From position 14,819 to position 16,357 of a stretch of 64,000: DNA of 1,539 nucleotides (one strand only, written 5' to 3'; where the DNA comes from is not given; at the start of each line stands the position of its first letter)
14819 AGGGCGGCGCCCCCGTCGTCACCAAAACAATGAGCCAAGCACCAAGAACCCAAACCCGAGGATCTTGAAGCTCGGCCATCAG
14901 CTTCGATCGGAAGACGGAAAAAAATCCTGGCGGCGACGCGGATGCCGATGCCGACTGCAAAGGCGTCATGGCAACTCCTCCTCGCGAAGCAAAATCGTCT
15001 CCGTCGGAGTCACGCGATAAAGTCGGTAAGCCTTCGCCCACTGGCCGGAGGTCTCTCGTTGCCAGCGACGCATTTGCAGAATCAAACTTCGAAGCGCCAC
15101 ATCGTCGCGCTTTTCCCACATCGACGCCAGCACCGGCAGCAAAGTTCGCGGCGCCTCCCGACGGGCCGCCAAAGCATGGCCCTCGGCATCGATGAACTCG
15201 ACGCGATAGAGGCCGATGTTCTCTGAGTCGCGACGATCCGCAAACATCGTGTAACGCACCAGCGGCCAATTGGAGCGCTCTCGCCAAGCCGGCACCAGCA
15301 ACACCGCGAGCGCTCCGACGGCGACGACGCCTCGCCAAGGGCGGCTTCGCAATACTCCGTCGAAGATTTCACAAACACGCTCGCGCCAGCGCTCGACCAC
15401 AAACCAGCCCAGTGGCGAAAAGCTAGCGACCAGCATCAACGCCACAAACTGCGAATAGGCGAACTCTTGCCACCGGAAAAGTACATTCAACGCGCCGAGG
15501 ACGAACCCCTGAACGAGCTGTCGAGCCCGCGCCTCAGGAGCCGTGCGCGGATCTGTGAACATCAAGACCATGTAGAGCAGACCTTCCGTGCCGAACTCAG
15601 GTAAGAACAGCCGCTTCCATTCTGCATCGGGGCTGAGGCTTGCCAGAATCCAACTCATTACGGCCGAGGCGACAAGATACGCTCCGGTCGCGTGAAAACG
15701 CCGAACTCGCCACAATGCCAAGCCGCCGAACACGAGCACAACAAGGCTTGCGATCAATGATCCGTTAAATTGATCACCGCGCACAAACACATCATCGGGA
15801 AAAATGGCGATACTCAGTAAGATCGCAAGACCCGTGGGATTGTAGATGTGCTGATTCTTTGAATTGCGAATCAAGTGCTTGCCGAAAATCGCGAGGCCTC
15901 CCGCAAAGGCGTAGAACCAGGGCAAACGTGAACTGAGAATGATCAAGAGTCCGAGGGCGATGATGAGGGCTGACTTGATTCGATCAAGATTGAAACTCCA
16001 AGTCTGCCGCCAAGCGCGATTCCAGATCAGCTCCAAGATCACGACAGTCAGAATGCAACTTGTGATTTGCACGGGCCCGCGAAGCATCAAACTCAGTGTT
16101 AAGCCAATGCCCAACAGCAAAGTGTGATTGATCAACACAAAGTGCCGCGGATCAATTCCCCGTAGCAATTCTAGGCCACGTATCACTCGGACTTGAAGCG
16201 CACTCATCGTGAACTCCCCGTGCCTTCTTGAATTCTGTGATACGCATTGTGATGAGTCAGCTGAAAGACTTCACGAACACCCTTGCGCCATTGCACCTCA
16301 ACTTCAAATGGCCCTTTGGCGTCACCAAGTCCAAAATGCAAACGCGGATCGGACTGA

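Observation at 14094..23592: Co-directional cluster: giant adhesin, CRTAC1-type FG-GAP/ASPIC protein, orphan RnfD-like membrane protein and an HTTM-like membrane protein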

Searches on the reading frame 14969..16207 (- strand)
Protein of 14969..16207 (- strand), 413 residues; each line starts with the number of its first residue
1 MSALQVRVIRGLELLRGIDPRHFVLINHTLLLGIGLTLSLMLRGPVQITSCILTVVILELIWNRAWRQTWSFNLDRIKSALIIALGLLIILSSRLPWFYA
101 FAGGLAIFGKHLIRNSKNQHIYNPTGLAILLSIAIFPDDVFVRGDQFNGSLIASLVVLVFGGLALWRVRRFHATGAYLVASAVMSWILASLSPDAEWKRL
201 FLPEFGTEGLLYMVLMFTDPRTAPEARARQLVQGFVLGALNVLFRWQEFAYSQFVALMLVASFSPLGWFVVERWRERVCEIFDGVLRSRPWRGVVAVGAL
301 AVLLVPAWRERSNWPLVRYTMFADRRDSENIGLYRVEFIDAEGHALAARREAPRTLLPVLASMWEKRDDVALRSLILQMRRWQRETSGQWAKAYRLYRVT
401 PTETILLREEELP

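Call 5: search_protein_families(library=pfam, proteins=[window:14969-16207:-], max_evalue=1)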
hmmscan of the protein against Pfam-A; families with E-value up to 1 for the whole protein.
window:14969-16207:- (413 aa): 1 family
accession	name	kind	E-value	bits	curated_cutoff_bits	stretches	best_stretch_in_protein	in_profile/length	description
PF03116.20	NQR2_RnfD_RnfE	-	4.9e-11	43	27.7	2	154-266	174-285/296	NQR2, RnfD, RnfE family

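Call 6: search_protein_families(library=ncbifam, proteins=[window:14969-16207:-], max_evalue=1)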
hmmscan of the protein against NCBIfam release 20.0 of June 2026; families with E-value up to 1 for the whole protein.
window:14969-16207:- (413 aa): 6 families
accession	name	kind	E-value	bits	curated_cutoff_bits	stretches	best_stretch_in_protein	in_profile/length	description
TIGR01946.1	rnfD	subfamily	1.5e-06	27.8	207.05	2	155-247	202-295/327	RnfABCDGE type electron transport complex subunit D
NF002181.0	PRK01024.1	equivalog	6e-06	25.2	792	1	154-277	369-501/503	Na(+)-transporting NADH-quinone reductase subunit B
TIGR01937.1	nqrB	equivalog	1.1e-05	24.5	349.9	1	155-277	289-412/413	NADH:ubiquinone reductase (Na(+)-transporting) subunit B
NF003756.0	PRK05349.1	equivalog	2.4e-05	23.4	414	1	153-271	274-392/406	NADH:ubiquinone reductase (Na(+)-transporting) subunit B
NF041646.1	VC0807_fam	subfamily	0.0017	18.1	65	1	144-197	23-79/189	VC0807 family protein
NF002011.0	PRK00816.1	equivalog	0.0029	16.7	415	1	159-247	228-317/352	electron transport complex subunit RsxD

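Call 10: find_homologous_proteins(query=window:14969-16207:-, max_evalue=0.001)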
Query window:14969-16207:- (413 aa): 3 proteins with E <= 0.001 among 8000 candidates.
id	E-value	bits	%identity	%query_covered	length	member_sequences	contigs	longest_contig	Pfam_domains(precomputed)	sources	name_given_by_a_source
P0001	4.4e-243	824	90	100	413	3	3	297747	PF03116.21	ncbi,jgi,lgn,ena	jgi:hypothetical protein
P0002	5.9e-235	798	87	100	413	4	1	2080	PF03116.21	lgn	-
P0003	2.1e-65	239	40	76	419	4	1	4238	PF03116.21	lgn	-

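Call 14: find_encoding_contigs(protein=P0001, flank=10000, max_places=4)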
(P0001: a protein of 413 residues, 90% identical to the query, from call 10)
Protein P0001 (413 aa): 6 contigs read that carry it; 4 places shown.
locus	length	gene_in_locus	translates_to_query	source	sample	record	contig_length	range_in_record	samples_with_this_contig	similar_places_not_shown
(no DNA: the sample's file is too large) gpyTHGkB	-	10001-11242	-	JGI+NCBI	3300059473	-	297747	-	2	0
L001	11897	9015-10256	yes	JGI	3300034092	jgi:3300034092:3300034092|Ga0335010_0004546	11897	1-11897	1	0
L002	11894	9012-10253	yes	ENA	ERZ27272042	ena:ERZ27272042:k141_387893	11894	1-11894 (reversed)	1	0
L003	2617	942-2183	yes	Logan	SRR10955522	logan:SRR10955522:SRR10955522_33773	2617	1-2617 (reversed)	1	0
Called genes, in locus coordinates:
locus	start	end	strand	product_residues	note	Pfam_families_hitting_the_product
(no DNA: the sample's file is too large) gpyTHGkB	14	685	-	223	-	-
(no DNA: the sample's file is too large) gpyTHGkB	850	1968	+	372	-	PF01209:Ubie_methyltran, PF05175:MTS, PF13489:Methyltransf_23, PF06080:DUF938 (weak), PF13847:Methyltransf_31, PF08241:Methyltransf_11, PF08242:Methyltransf_12, PF13649:Methyltransf_25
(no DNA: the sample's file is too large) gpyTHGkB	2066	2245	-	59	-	PF00471:Ribosomal_L33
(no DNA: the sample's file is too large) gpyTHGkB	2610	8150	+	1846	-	PF09136:Glucodextran_B (faint), PF13750:Big_3_3 (faint), PF10648:Gmad2 (faint), PF12245:Big_3_2 (faint), PF19077:Big_13 (faint), PF12768:Rax2 (faint), PF17164:DUF5122 (weak)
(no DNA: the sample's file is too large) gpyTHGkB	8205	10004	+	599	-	PF12256:TcdB_toxin_midN (faint), PF01839:FG-GAP (faint), PF13517:FG-GAP_3, PF07593:UnbV_ASPIC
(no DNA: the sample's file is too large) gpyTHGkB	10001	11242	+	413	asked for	PF03116:NQR2_RnfD_RnfE (faint)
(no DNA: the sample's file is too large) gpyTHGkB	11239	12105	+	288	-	PF05090:HTTM (weak)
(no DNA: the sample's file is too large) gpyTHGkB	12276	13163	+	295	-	PF00459:Inositol_P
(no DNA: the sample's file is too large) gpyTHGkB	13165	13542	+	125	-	PF12643:MazG-like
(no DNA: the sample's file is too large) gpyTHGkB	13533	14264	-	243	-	PF23023:Anti-Pycsar_Apyc1 (faint), PF00753:Lactamase_B, PF13483:Lactamase_B_3 (faint), PF12706:Lactamase_B_2 (weak)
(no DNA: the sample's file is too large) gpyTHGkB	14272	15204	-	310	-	PF00892:EamA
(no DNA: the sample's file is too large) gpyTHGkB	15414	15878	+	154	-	PF04324:Fer2_BFD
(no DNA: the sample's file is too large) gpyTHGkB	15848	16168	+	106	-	-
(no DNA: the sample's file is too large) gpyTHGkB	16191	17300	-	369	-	PF01368:DHH, PF02272:DHHA1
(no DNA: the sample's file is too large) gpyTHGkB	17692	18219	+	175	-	PF03449:GreA_GreB_N, PF01272:GreA_GreB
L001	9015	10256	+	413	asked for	PF03116:NQR2_RnfD_RnfE (faint)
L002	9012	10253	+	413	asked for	PF03116:NQR2_RnfD_RnfE (faint)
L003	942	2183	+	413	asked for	PF03116:NQR2_RnfD_RnfE (faint)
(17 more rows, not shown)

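Call 15: find_encoding_contigs(protein=P0003, flank=10000, max_places=4)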
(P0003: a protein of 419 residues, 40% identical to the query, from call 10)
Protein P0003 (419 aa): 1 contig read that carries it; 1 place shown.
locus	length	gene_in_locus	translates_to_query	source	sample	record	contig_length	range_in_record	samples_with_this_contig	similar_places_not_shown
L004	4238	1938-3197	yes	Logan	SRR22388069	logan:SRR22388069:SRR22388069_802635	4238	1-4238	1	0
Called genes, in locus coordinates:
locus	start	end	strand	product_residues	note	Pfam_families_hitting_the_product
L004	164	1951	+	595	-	PF01839:FG-GAP (faint), PF13517:FG-GAP_3 (weak), PF07593:UnbV_ASPIC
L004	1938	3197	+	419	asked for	PF03116:NQR2_RnfD_RnfE (weak)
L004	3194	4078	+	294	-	-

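Call 22: find_related_loci(query=A1, collection=genome_contigs, flank=8000)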
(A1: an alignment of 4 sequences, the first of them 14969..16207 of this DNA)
Query A1 (413 aa) in genome_contigs; peptide patterns used: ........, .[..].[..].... (x = any residue, [..] = any of these).
69 stretches matched a pattern; 1 encode a relative of the query (tblastn E <= 1e-3); 1 distinct loci.
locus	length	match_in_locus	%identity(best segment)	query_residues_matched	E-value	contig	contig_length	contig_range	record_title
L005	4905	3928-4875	43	18-327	7e-61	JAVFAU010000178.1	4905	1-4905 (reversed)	MAG: Bdellovibrionales bacterium isolate BF4_99 NODE_63336_length_4905_cov_2.804730_Biofilm4, whole genome shotgun seque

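Call 24: search_protein_representatives(alignment_id=A1)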
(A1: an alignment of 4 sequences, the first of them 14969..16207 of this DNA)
Query: 4 sequences, 413 profile positions. Proteins with E-value up to 0.001 (for the whole library): 1013; up to 1e-10: 313; up to 1e-30: 30. The best 150 are listed.
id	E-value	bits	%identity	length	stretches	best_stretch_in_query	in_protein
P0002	3.7e-242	820.2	-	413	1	1-413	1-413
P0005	2.0e-128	445.6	-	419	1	17-404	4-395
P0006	1.3e-100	354.0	-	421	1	8-392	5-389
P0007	1.2e-91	324.4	-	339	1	14-329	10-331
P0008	7.8e-90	318.5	-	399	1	12-403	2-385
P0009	5.7e-86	305.7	-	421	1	15-376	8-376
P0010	5.9e-56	206.9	-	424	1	19-280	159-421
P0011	1.6e-54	202.2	-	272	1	19-261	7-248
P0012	2.2e-50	188.5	-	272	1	19-266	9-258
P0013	2.4e-49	185.1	-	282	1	17-268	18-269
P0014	3.4e-48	181.3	-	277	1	19-263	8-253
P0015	6.8e-48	180.3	-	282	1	17-270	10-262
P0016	2.5e-47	178.4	-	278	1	12-262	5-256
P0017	1.7e-46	175.7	-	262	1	16-263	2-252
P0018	1.8e-46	175.6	-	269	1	17-266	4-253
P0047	2.4e-24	102.8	-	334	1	19-266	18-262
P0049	1.0e-23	100.7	-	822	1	18-282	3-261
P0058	1.1e-20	90.7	-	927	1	20-289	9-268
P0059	1.1e-20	90.7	-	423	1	35-264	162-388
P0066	4.7e-20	88.6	-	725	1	12-300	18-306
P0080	5.6e-19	85.1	-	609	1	17-262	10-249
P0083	9.2e-19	84.4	-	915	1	19-284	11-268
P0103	5.9e-17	78.4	-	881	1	19-266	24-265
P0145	2.6e-15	73.0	-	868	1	43-274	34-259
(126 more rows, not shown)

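Call 25: search_protein_families(library=pfam, proteins=[P0010, P0011, P0013, P0049, P0058, P0066, P0080, P0083, P0059, P0047], max_evalue=0.01)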
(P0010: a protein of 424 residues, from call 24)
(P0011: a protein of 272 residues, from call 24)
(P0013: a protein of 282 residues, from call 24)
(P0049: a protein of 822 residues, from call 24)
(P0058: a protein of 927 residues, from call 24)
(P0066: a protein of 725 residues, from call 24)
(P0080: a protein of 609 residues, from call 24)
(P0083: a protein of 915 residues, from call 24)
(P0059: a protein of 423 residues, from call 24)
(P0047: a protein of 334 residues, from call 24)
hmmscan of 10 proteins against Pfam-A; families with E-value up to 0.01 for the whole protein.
P0010 (424 aa): 1 family
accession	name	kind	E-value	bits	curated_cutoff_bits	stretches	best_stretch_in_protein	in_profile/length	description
PF03116.20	NQR2_RnfD_RnfE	-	4.9e-07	29.9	27.7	1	304-386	185-264/296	NQR2, RnfD, RnfE family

P0011 (272 aa): 1 family
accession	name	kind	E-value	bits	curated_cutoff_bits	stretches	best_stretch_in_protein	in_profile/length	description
PF03116.20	NQR2_RnfD_RnfE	-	1.3e-08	35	27.7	2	5-128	14-134/296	NQR2, RnfD, RnfE family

P0013 (282 aa): 1 family
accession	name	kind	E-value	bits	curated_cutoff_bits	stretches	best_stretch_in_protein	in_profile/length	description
PF03116.20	NQR2_RnfD_RnfE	-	1.1e-13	51.7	27.7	2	152-251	172-268/296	NQR2, RnfD, RnfE family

P0049 (822 aa): 3 families
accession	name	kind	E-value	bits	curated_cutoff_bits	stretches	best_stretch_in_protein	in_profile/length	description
PF13517.12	FG-GAP_3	-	2.6e-51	172.5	26.9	6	515-582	1-61/61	FG-GAP-like repeat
PF01839.29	FG-GAP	-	2.9e-13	49.8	22.1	2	511-532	5-26/37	FG-GAP repeat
PF07593.17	UnbV_ASPIC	-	2.5e-10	40.5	23.4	1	746-802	1-58/68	ASPIC and UnbV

P0058 (927 aa): 4 families
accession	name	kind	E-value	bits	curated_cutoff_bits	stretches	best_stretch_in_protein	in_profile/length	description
PF13517.12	FG-GAP_3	-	2.6e-32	111.7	26.9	4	345-404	1-60/61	FG-GAP-like repeat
PF07593.17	UnbV_ASPIC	-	5.4e-15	55.5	23.4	1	855-922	1-67/68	ASPIC and UnbV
PF01839.29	FG-GAP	-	1.6e-13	50.6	22.1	1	800-818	4-22/37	FG-GAP repeat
PF03116.20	NQR2_RnfD_RnfE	-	4.5e-12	46.4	27.7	2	136-231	174-266/296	NQR2, RnfD, RnfE family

P0066 (725 aa): 2 families
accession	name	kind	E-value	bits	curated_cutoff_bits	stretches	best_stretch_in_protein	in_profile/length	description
PF10092.14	DUF2330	-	1.8e-61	208.2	24.7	1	318-655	4-278/279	Uncharacterized protein conserved in bacteria (DUF2330)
PF03116.20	NQR2_RnfD_RnfE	-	7.5e-11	42.4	27.7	1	153-283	170-295/296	NQR2, RnfD, RnfE family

P0080 (609 aa): 13 families
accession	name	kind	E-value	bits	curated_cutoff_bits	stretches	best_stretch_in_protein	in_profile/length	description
PF14559.12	TPR_19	-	3.1e-10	40.7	25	2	531-580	5-54/68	Tetratricopeptide repeat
PF03116.20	NQR2_RnfD_RnfE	-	1e-09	38.7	27.7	1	142-259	176-291/296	NQR2, RnfD, RnfE family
PF07719.23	TPR_2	-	8e-09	35.4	27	1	518-549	2-33/34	Tetratricopeptide repeat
PF00515.34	TPR_1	-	8.4e-09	35.3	27.8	1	519-548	3-32/34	Tetratricopeptide repeat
PF13428.12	TPR_14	-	1.1e-07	32.3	23.5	0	552-580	2-30/44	Tetratricopeptide repeat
PF13432.12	TPR_16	-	7.8e-07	29.9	32.7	2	491-549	5-63/65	Tetratricopeptide repeat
PF13431.12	TPR_17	-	5.2e-06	26.8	24.4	1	541-570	3-32/34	Tetratricopeptide repeat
PF13371.12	TPR_9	-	1.3e-05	25.6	35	1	497-549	9-61/73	Tetratricopeptide repeat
PF13176.12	TPR_7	-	5.8e-05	23.3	27.9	1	553-581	1-31/36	Tetratricopeptide repeat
PF13414.12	TPR_11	-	8.9e-05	22.5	26.8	1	530-565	7-42/42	TPR repeat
PF13174.12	TPR_6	-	0.0011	20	26.3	0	487-516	4-33/33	Tetratricopeptide repeat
PF13424.12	TPR_12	-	0.0035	18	30.1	1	522-579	8-73/77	Tetratricopeptide repeat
PF13181.12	TPR_8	-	0.0073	16.8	25.7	0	521-548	5-32/34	Tetratricopeptide repeat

P0083 (915 aa): 4 families
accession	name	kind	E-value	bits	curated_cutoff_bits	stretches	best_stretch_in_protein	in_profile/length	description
PF13517.12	FG-GAP_3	-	1e-36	125.7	26.9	5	338-400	1-61/61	FG-GAP-like repeat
PF01839.29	FG-GAP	-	2.8e-15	56.3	22.1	2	334-366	5-32/37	FG-GAP repeat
PF07593.17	UnbV_ASPIC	-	3.3e-15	56.2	23.4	1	843-908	1-66/68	ASPIC and UnbV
PF03116.20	NQR2_RnfD_RnfE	-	5.6e-07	29.7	27.7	1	139-249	177-289/296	NQR2, RnfD, RnfE family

P0059 (423 aa): 1 family
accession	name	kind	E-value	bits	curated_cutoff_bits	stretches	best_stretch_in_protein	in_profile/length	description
PF03116.20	NQR2_RnfD_RnfE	-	1.9e-08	34.5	27.7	1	276-368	177-266/296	NQR2, RnfD, RnfE family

P0047 (334 aa): 1 family
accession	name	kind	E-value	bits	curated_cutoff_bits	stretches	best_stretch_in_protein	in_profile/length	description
PF03116.20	NQR2_RnfD_RnfE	-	1e-11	45.2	27.7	2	152-259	177-282/296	NQR2, RnfD, RnfE family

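Call 29: find_related_loci(query=A2, collection=metagenome_contigs, flank=8000)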
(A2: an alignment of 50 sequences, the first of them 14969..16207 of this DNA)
Query A2 (413 aa) in metagenome_contigs; peptide patterns used: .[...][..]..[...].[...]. (x = any residue, [..] = any of these).
599 stretches matched a pattern (row limit reached: there are more); 399 encode a relative of the query (tblastn E <= 1e-3); the best 80 are kept; 80 distinct loci.
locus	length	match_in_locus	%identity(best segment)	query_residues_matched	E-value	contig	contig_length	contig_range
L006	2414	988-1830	33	1-271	3e-31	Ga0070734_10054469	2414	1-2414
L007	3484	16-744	32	19-260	4e-28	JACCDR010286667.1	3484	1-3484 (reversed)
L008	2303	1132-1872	30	15-266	1e-16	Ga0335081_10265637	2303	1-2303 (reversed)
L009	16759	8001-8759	31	3-265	1e-15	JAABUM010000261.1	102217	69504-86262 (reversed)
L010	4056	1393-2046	31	3-232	1e-15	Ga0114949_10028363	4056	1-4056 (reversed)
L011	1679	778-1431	31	3-232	8e-16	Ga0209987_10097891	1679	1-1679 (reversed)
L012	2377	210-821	29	19-228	1e-14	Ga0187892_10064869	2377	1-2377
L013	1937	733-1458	29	19-266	2e-14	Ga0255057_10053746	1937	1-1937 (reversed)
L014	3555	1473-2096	30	13-227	3e-14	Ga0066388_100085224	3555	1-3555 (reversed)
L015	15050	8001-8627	29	18-232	5e-14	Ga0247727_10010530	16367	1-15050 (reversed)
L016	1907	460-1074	25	50-260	5e-14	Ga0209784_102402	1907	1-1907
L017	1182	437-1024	30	69-266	7e-14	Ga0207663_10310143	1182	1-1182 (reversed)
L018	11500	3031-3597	28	79-265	2e-13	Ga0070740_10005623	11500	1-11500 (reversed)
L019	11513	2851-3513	27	19-245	2e-13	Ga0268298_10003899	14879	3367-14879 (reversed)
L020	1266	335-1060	28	19-266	1e-13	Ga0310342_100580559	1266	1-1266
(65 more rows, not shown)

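Call 33: search_protein_families(library=pfam, alignment_id=A3, max_evalue=0.001)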
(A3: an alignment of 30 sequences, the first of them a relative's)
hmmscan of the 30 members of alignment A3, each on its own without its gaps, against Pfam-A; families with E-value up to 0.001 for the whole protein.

A. member 1, L015:8761-10143:+ (460 aa): 1 family
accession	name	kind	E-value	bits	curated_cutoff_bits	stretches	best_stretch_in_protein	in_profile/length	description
PF10092.14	DUF2330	-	1.9e-82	277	24.7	1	27-377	3-278/279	Uncharacterized protein conserved in bacteria (DUF2330)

B. families by the number of members that match (of 30 scanned): 8 families
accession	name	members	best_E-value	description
PF10092.14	DUF2330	24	2.9e-105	Uncharacterized protein conserved in bacteria (DUF2330)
PF13379.11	NMT1_2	2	1.1e-31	NMT1-like family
PF09084.16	NMT1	2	8.7e-16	NMT1/THI5 like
PF12974.12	Phosphonate-bd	2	8.7e-08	ABC transporter, phosphonate, periplasmic substrate-binding protein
PF16868.10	NMT1_3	2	4.4e-05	NMT1-like family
PF01746.26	tRNA_m1G_MT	1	5.1e-59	tRNA (Guanine-1)-methyltransferase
PF00083.30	Sugar_tr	1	4.6e-29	Sugar (and other) transporter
PF07690.21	MFS_1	1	6.8e-29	Major Facilitator Superfamily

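Call 34: find_encoding_contigs(protein=P0006, flank=10000, max_places=3)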
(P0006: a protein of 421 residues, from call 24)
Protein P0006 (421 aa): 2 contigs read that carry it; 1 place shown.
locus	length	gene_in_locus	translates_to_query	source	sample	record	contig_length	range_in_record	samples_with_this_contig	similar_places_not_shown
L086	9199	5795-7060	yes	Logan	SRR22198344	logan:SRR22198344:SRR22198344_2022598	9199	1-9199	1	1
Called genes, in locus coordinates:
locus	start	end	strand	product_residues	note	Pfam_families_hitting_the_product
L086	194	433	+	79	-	-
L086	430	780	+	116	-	PF02452:PemK_toxin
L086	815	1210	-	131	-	-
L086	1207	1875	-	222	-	PF22322:DUF6973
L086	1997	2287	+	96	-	PF09907:HigB_toxin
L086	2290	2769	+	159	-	PF01381:HTH_3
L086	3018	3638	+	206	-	-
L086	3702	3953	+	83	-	PF03884:YacG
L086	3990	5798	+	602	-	PF01839:FG-GAP (faint), PF13517:FG-GAP_3, PF07593:UnbV_ASPIC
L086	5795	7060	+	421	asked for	PF03116:NQR2_RnfD_RnfE (faint)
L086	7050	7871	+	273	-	-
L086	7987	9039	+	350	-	PF25174:Beta-prop_THOC3 (faint)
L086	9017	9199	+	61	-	?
